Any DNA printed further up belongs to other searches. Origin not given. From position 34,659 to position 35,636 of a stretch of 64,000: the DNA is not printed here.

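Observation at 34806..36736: Unknown 417-aa protein coupled to a SLOG/LOG-like Rossmann protein at the tail of the sugar-phosphate operon: candidate undescribed metabolic module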

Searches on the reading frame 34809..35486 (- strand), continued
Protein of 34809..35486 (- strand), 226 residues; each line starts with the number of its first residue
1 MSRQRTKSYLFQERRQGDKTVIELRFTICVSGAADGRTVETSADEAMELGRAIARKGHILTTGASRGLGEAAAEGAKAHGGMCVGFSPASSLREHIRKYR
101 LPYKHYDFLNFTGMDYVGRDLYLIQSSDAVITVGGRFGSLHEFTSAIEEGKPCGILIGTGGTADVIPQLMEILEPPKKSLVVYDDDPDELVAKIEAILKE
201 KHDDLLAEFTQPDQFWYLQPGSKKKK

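Call 96: search_protein_families(library=ncbifam, proteins=[L151:1682-2680:+, L151:544-1602:+], max_evalue=1e-8)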
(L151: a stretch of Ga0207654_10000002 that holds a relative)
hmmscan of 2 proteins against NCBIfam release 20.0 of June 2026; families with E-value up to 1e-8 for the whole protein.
L151:1682-2680:+ (333 aa): 16 families
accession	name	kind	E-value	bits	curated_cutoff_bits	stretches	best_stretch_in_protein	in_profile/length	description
TIGR02152.1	D_ribokin_bact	equivalog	7e-26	91.2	299.65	2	192-316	170-295/298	ribokinase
TIGR04382.1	myo_inos_iolC_N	equivalog_domain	5.9e-23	81.6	300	1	188-309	179-297/309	5-dehydro-2-deoxygluconokinase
NF007321.0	PRK09813.1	equivalog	1.6e-18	67.1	247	0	216-307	171-260/261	fructoselysine 6-kinase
NF008353.0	PRK11142.1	equivalog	3.1e-17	63.1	341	1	222-322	206-304/307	ribokinase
NF006957.1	PRK09434.1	equivalog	4.6e-17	62.5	450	1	56-308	27-285/302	fructokinase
NF053626.1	RibKinHalex1628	equivalog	4.5e-16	59.2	330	1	56-297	38-268/293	ATP-dependent ribose-1-phosphate kinase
NF040938.1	KDG_KDGal_kin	equivalog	2.9e-15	56.2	400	1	189-317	174-299/305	bifunctional 2-dehydro-3-deoxygluconokinase/2-dehydro-3-deoxygalactonokinase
TIGR03168.1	1-PFK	subfamily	5.8e-14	51.7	216.4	1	215-309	197-289/305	hexose kinase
NF041332.1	KDG_KDGal_kin_Halo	equivalog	1.5e-13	50.9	440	0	185-295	177-285/320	bifunctional 2-dehydro-3-deoxygluconokinase/2-dehydro-3-deoxygalactonokinase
TIGR03828.1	pfkB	equivalog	2.9e-13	49.5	292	1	215-310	194-290/305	1-phosphofructokinase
NF047869.1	myo_kin_aldol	exception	3.9e-13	48.6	600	0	57-110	40-93/586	bifunctional 5-dehydro-2-deoxygluconokinase/5-dehydro-2-deoxyphosphogluconate aldolase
NF041134.1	R1P_kin_Thcocales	equivalog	1.8e-12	47.3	500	1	57-312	38-273/291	ADP-dependent ribose-1-phosphate kinase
TIGR02198.1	rfaE_dom_I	equivalog_domain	2.6e-12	46.5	345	0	194-309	187-304/315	D-glycero-beta-D-manno-heptose-7-phosphate kinase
NF049991.1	TagKinase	equivalog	3.7e-11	42.4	420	0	185-324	182-318/321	tagatose kinase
NF041633.1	trifunc_aldol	exception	1.8e-10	39.9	700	0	55-105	272-322/580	KHG/KDPG aldolase/sugar kinase fusion protein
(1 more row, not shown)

L151:544-1602:+ (353 aa): 2 families
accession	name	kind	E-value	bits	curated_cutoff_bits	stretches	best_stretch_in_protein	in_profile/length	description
NF033379.1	FrucBisAld_I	equivalog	5.9e-127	423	250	1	11-332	2-323/324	class I fructose-bisphosphate aldolase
NF003784.0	PRK05377.1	equivalog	1.2e-09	38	392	1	53-201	53-195/297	fructose bisphosphate aldolase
